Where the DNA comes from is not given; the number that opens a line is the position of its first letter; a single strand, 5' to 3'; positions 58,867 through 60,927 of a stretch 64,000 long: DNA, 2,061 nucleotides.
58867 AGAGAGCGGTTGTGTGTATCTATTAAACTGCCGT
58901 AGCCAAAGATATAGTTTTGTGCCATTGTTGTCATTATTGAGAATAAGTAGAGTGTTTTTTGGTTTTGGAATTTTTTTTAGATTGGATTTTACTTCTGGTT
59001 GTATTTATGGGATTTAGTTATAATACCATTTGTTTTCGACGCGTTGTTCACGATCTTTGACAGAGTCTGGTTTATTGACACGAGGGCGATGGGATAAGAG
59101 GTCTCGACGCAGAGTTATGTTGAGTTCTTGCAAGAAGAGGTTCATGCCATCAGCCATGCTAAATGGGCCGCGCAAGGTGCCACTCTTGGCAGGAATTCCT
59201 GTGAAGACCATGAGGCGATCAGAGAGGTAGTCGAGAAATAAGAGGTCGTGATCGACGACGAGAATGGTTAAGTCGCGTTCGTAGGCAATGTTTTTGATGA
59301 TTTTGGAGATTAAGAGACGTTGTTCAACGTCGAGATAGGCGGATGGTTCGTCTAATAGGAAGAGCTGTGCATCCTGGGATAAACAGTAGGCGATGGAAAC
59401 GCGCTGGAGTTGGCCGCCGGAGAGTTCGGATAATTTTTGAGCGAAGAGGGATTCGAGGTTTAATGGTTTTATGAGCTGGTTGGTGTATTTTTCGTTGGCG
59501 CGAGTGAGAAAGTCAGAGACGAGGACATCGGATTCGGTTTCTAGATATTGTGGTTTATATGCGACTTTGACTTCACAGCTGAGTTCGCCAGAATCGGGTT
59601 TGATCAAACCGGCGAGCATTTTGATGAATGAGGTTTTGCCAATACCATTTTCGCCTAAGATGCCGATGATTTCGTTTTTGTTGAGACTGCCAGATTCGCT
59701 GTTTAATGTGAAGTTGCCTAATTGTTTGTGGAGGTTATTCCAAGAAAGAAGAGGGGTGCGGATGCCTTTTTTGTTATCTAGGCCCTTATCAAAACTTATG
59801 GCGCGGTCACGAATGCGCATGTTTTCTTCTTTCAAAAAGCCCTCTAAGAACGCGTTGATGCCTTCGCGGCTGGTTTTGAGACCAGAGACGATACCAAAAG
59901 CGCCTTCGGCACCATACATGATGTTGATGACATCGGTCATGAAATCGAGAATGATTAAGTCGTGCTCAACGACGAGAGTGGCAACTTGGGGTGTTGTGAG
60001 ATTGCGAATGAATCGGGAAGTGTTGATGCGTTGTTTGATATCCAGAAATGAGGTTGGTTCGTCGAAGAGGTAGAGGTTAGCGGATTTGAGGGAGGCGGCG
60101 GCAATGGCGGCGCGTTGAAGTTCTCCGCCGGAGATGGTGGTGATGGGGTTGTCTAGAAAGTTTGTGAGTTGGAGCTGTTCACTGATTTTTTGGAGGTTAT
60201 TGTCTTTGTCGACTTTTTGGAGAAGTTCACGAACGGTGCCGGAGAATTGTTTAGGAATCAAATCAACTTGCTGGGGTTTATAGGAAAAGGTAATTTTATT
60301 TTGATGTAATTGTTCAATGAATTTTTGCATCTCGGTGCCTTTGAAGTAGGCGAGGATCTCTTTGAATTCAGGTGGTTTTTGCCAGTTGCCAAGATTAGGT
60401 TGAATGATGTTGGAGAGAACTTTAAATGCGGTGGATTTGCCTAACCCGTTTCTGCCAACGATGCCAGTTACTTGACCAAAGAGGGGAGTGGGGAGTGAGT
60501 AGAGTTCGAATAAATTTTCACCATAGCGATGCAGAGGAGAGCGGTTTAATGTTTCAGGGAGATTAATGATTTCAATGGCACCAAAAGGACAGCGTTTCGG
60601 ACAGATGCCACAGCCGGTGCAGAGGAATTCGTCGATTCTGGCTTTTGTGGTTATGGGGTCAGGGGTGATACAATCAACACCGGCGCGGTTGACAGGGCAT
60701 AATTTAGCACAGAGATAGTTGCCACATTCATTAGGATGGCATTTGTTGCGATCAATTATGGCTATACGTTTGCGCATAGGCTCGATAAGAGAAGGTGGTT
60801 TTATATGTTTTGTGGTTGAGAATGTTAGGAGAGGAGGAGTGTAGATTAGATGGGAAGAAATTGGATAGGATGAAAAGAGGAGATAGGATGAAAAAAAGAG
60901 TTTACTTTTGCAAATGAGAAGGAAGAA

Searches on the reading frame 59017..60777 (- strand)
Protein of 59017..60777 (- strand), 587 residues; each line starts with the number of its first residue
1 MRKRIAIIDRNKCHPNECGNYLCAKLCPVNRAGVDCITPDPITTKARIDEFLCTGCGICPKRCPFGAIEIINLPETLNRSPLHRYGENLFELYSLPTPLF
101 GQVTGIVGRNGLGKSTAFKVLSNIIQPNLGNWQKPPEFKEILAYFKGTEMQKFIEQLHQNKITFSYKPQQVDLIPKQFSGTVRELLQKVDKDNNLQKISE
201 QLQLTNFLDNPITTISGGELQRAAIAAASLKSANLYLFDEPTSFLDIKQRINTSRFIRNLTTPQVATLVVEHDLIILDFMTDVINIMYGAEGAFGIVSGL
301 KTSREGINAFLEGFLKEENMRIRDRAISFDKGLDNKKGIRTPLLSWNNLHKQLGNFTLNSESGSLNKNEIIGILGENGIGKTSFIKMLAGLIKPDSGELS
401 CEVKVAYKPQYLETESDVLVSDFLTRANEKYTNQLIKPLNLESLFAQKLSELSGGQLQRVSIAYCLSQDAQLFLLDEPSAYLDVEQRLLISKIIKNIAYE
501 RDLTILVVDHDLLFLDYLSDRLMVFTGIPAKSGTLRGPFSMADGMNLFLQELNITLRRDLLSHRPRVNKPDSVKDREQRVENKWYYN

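Call 30: find_homologous_proteins(query=window:59017-60777:-, max_evalue=1e-100)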
Query seq(587 aa) (587 aa): 7920 proteins with E <= 1e-100 among 8000 candidates; the best 120 are listed.
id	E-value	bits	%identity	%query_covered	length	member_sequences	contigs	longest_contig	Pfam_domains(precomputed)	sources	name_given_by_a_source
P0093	0.0e+0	1328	100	100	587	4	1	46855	PF04068.21,PF00005.34,PF02463.26,PF13304.13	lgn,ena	-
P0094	0.0e+0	1082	79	100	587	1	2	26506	PF04068.21,PF00005.34,PF02463.26,PF13304.13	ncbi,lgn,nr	ncbi:ribosome biogenesis/translation initiation ATPase RLI [Candidatus Woesearchaeota archaeon]|nr:r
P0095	0.0e+0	1071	79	100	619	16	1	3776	PF04068.21,PF00005.34,PF13476.13,PF02463.26,PF03215.22,PF13304.13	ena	-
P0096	0.0e+0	1023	75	100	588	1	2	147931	PF04068.21,PF00005.34,PF13175.13,PF00037.33,PF00910.29,PF13401.13,PF03193.23,PF02463.26,PF03215.22,PF13304.13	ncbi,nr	ncbi:ribosome biogenesis/translation initiation ATPase RLI [Candidatus Woesearchaeota archaeon]|nr:r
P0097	0.0e+0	1020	74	100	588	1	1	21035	PF04068.21,PF00005.34,PF13175.13,PF02463.26,PF13304.13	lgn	-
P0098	0.0e+0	1019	73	100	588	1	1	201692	PF04068.21,PF00005.34,PF13175.13,PF02463.26,PF13304.13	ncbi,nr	ncbi:ribosome biogenesis/translation initiation ATPase RLI [Candidatus Woesearchaeota archaeon]|nr:r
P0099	0.0e+0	1014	74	100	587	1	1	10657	PF04068.21,PF00005.34,PF13175.13,PF02463.26,PF13304.13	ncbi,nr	ncbi:ribosome biogenesis/translation initiation ATPase RLI [Candidatus Woesearchaeota archaeon]|nr:r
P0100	0.0e+0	1010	74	100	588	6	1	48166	PF04068.21,PF00005.34,PF13175.13,PF02463.26,PF13304.13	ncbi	-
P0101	3.0e-298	1008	74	100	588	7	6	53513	PF04068.21,PF00005.34,PF13175.13,PF13476.13,PF02463.26,PF03215.22,PF13304.13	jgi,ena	-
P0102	3.7e-297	1005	73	100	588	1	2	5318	PF04068.21,PF00005.34,PF02463.26,PF13304.13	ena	-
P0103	9.9e-297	1003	75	100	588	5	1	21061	PF04068.21,PF00005.34,PF13401.13,PF02463.26,PF03215.22,PF13304.13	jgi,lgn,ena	-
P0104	1.1e-296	1003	72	100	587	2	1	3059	PF04068.21,PF00005.34,PF02463.26,PF03215.22,PF13304.13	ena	-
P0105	2.3e-296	1002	73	100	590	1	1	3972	PF04068.21,PF00005.34,PF13175.13,PF00037.33,PF13476.13,PF13401.13,PF02463.26,PF03215.22,PF13304.13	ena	-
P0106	6.3e-296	1001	72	100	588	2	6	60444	PF04068.21,PF00005.34,PF02463.26,PF13304.13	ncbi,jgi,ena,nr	ncbi:ribosome biogenesis/translation initiation ATPase RLI [Candidatus Woesearchaeota archaeon]|nr:r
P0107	7.5e-296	1000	73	100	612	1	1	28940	PF04068.21,PF00005.34,PF13175.13,PF02463.26,PF13304.13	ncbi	-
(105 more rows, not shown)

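Call 31: find_encoding_contigs(protein=P0094, flank=10000, max_places=2)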
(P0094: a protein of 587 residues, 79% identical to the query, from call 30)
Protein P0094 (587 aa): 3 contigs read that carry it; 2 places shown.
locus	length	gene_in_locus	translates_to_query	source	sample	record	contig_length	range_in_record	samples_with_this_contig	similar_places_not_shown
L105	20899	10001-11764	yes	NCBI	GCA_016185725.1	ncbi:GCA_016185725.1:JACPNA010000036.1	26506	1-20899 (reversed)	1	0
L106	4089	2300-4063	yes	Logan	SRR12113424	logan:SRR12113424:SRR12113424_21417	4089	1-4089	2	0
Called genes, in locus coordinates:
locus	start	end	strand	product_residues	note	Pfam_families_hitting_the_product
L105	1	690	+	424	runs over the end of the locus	PF10633:NPCBM_assoc (faint)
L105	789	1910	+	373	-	-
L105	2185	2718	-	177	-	PF00300:His_Phos_1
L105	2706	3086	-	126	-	PF01230:HIT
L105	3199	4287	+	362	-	PF01494:FAD_binding_3 (faint), PF13450:NAD_binding_8 (weak), PF22578:GGR_cat (weak)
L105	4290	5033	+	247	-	PF01163:RIO1 (weak)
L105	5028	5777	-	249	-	-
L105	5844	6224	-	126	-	-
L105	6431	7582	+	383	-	PF00702:Hydrolase, PF08282:Hydrolase_3 (faint), PF12710:HAD, PF13419:HAD_2 (weak), PF00293:NUDIX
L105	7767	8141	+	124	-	-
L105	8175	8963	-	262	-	-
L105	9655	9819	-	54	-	-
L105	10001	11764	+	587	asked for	PF04068:Fer4_RLI, PF02463:SMC_N (faint), PF00005:ABC_tran, PF13304:AAA_21 (faint), PF00005:ABC_tran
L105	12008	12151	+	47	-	-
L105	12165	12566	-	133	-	PF13473:Cupredoxin_1, PF00127:Copper-bind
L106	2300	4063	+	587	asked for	PF04068:Fer4_RLI, PF02463:SMC_N (faint), PF00005:ABC_tran, PF13304:AAA_21 (faint), PF00005:ABC_tran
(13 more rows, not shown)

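Call 32: find_encoding_contigs(protein=P0096, flank=10000, max_places=2)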
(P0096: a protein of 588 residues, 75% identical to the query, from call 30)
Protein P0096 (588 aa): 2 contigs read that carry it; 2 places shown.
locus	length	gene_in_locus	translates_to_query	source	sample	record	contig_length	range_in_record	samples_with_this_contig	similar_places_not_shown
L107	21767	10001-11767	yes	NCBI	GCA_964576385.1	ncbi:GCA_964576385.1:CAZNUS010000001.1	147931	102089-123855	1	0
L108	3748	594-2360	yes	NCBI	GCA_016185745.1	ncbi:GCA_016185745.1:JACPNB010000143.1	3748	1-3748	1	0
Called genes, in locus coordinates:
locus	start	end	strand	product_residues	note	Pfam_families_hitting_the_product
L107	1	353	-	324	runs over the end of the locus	PF01047:MarR (faint), PF12840:HTH_20 (faint), PF13404:HTH_AsnC-type, PF13412:HTH_24, PF13545:HTH_Crp_2 (faint), PF25212:HVO_A0114 (faint), PF01037:AsnC_trans_reg (faint), PF13412:HTH_24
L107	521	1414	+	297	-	PF04055:Radical_SAM (faint)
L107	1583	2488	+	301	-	-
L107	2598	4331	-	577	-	-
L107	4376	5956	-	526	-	-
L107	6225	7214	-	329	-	-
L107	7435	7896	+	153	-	-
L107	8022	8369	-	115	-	-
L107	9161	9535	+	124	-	PF01909:NTP_transf_2, PF18765:Polbeta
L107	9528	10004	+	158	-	-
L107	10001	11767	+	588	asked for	PF04068:Fer4_RLI (weak), PF00037:Fer4 (faint), PF02463:SMC_N (weak), PF03193:RsgA_GTPase (faint), PF00005:ABC_tran, PF00910:RNA_helicase (faint), PF03215:Rad17 (faint), PF00005:ABC_tran, +3 more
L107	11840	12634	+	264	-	PF03807:F420_oxidored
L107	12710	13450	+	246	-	-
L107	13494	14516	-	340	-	PF00781:DAGK_cat (weak)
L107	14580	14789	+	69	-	-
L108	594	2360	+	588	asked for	PF04068:Fer4_RLI (weak), PF00037:Fer4 (faint), PF02463:SMC_N (weak), PF03193:RsgA_GTPase (faint), PF00005:ABC_tran, PF00910:RNA_helicase (faint), PF03215:Rad17 (faint), PF00005:ABC_tran, +3 more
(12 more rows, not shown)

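Call 33: find_encoding_contigs(protein=P0098, flank=10000, max_places=2)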
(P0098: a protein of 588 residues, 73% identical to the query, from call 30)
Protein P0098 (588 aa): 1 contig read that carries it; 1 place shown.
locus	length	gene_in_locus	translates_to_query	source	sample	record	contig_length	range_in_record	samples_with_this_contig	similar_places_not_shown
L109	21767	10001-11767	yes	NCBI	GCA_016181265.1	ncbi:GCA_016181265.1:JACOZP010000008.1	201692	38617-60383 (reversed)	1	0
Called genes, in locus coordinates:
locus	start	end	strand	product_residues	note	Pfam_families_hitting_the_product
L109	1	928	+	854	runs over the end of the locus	PF00630:Filamin (faint), PF00801:PKD (faint), PF05345:He_PIG (weak), PF17803:Cadherin_4 (faint), PF17892:Cadherin_5 (faint), PF17963:Big_9, PF18911:PKD_4 (faint), PF05345:He_PIG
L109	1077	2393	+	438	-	PF10633:NPCBM_assoc (faint)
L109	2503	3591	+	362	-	PF01266:DAO (faint), PF01494:FAD_binding_3 (faint), PF13450:NAD_binding_8 (weak), PF22578:GGR_cat (weak)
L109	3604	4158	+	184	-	-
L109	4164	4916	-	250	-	-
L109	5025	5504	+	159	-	PF00293:NUDIX, PF14815:NUDIX_4 (weak)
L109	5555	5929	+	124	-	-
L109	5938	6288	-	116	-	PF00903:Glyoxalase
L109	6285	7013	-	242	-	-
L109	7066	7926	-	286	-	PF00389:2-Hacid_dh, PF02826:2-Hacid_dh_C, PF03446:NAD_binding_2 (weak)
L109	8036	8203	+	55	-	-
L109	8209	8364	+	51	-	-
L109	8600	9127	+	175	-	-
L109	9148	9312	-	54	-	-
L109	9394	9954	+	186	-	PF00583:Acetyltransf_1, PF13673:Acetyltransf_10, PF13508:Acetyltransf_7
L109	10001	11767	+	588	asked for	PF04068:Fer4_RLI (weak), PF02463:SMC_N (faint), PF00005:ABC_tran, PF13175:AAA_15 (faint), PF13304:AAA_21 (faint), PF00005:ABC_tran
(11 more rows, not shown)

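Call 34: find_encoding_contigs(protein=P0097, flank=10000, max_places=2)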
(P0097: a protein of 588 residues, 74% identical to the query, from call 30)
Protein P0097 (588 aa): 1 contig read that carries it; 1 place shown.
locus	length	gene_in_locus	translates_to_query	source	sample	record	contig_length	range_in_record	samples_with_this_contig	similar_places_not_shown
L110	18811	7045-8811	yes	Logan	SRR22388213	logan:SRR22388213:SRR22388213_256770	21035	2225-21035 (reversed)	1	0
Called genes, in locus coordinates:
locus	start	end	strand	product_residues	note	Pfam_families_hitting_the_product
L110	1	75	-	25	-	?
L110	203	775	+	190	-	-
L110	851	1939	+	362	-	PF01266:DAO (faint), PF01494:FAD_binding_3 (faint), PF13450:NAD_binding_8, PF22578:GGR_cat (weak)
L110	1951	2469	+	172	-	-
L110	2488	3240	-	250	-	-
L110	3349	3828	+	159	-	PF00293:NUDIX, PF14815:NUDIX_4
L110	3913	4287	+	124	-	-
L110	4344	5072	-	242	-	-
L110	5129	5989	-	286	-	PF00389:2-Hacid_dh, PF02826:2-Hacid_dh_C, PF03446:NAD_binding_2 (weak)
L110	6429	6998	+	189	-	PF00583:Acetyltransf_1, PF13673:Acetyltransf_10, PF13508:Acetyltransf_7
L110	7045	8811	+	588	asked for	PF04068:Fer4_RLI (weak), PF02463:SMC_N (faint), PF00005:ABC_tran, PF13175:AAA_15 (faint), PF13304:AAA_21 (faint), PF00005:ABC_tran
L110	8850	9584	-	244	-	PF01978:TrmB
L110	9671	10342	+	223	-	-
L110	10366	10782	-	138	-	PF13473:Cupredoxin_1, PF00127:Copper-bind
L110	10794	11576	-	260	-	PF01790:LGT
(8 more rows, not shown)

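Call 41: find_encoding_contigs(protein=P0100, flank=10000, max_places=1)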
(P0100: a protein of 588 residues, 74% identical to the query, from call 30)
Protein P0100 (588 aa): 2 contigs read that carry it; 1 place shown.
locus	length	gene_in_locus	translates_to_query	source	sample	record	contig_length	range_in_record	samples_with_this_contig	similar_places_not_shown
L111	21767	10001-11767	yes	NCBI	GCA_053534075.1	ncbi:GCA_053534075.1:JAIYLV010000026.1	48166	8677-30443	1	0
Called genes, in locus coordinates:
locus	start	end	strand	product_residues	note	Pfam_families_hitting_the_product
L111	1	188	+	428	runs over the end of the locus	PF22067:Cep192_D3 (faint), PF10633:NPCBM_assoc (weak)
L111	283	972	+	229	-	-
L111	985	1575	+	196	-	-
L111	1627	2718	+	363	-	PF01266:DAO (faint), PF01494:FAD_binding_3 (faint), PF03486:HI0933_like (faint), PF13450:NAD_binding_8, PF22578:GGR_cat (weak)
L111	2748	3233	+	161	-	-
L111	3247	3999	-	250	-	-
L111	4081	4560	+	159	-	PF00293:NUDIX, PF14815:NUDIX_4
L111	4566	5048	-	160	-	-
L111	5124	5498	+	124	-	-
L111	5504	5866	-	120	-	-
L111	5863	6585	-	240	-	-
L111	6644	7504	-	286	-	PF00389:2-Hacid_dh, PF02826:2-Hacid_dh_C, PF03446:NAD_binding_2 (weak)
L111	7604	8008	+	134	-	-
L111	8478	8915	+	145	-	-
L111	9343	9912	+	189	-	PF00583:Acetyltransf_1, PF13673:Acetyltransf_10, PF13508:Acetyltransf_7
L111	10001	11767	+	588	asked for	PF04068:Fer4_RLI (weak), PF02463:SMC_N (faint), PF00005:ABC_tran, PF13175:AAA_15 (faint), PF13304:AAA_21 (faint), PF00005:ABC_tran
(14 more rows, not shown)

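Call 42: find_encoding_contigs(protein=P0101, flank=10000, max_places=1)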
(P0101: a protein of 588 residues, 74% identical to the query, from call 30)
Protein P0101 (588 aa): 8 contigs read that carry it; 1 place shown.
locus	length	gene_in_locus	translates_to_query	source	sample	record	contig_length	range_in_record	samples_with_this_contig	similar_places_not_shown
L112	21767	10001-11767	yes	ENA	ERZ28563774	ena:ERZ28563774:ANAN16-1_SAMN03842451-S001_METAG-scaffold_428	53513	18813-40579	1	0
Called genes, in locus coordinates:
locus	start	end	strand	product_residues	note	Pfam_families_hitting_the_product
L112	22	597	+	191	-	-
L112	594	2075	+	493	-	-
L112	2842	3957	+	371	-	PF00801:PKD (faint), PF18911:PKD_4 (faint), PF00630:Filamin (faint), PF05345:He_PIG, PF17892:Cadherin_5 (weak), PF17963:Big_9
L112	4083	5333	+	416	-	PF10633:NPCBM_assoc (weak)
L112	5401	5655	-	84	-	-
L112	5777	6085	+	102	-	-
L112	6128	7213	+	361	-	PF01266:DAO (faint), PF01494:FAD_binding_3 (faint), PF03486:HI0933_like (weak), PF07992:Pyr_redox_2 (faint), PF13450:NAD_binding_8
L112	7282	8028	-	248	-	-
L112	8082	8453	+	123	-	-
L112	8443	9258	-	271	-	-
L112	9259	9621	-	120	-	PF01588:tRNA_bind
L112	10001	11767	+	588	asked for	PF04068:Fer4_RLI, PF02463:SMC_N, PF13476:AAA_23 (faint), PF00005:ABC_tran, PF03215:Rad17 (faint), PF13175:AAA_15 (faint), PF13304:AAA_21 (faint), PF00005:ABC_tran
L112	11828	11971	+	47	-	-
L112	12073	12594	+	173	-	-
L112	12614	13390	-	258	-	PF01790:LGT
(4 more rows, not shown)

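Call 43: find_encoding_contigs(protein=P0103, flank=10000, max_places=1)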
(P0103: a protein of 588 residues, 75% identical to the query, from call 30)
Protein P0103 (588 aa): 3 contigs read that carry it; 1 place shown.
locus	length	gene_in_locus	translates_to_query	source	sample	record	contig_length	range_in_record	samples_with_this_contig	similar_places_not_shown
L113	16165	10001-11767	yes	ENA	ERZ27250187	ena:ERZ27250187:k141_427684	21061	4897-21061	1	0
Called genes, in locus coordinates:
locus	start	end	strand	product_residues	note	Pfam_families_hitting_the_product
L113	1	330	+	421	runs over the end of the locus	PF10633:NPCBM_assoc (faint)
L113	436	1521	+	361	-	PF01266:DAO (faint), PF01494:FAD_binding_3 (faint), PF02558:ApbA (weak), PF13450:NAD_binding_8, PF22578:GGR_cat (weak)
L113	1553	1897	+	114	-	-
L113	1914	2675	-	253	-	-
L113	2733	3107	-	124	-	-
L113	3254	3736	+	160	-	PF00293:NUDIX, PF14815:NUDIX_4 (faint)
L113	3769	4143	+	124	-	-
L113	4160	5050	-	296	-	PF01784:DUF34_NIF3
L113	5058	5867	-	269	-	-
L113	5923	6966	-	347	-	PF04055:Radical_SAM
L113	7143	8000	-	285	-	PF00389:2-Hacid_dh, PF02826:2-Hacid_dh_C, PF03446:NAD_binding_2 (weak)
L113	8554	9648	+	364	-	-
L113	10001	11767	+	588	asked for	PF04068:Fer4_RLI (weak), PF02463:SMC_N, PF00005:ABC_tran, PF03215:Rad17 (faint), PF13304:AAA_21 (faint), PF13401:AAA_22 (faint), PF00005:ABC_tran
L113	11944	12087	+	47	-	-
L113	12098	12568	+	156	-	PF00293:NUDIX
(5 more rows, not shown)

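Call 44: find_encoding_contigs(protein=P0106, flank=10000, max_places=1)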
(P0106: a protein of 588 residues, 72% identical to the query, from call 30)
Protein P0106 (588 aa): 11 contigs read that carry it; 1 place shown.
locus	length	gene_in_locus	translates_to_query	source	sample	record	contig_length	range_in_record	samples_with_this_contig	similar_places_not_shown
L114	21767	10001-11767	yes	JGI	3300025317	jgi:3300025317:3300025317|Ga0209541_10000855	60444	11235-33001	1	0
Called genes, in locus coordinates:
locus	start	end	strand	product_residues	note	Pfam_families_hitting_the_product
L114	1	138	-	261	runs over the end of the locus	PF01061:ABC2_membrane (weak), PF12698:ABC2_membrane_3 (weak)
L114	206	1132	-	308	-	PF00005:ABC_tran, PF13304:AAA_21 (faint)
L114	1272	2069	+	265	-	PF02900:LigB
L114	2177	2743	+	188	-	PF00929:RNase_T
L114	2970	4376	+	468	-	-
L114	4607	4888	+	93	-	-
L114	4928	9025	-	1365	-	PF11617:Cu-binding_MopE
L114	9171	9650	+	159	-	PF13404:HTH_AsnC-type, PF13412:HTH_24, PF01037:AsnC_trans_reg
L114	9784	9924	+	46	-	-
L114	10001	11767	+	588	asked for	PF04068:Fer4_RLI (weak), PF02463:SMC_N (faint), PF00005:ABC_tran, PF13304:AAA_21 (faint), PF00005:ABC_tran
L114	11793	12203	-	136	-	-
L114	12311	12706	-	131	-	PF13473:Cupredoxin_1, PF00127:Copper-bind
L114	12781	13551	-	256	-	PF01790:LGT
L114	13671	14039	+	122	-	-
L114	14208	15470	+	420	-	PF13005:zf-IS66 (weak), PF03050:DDE_Tnp_IS66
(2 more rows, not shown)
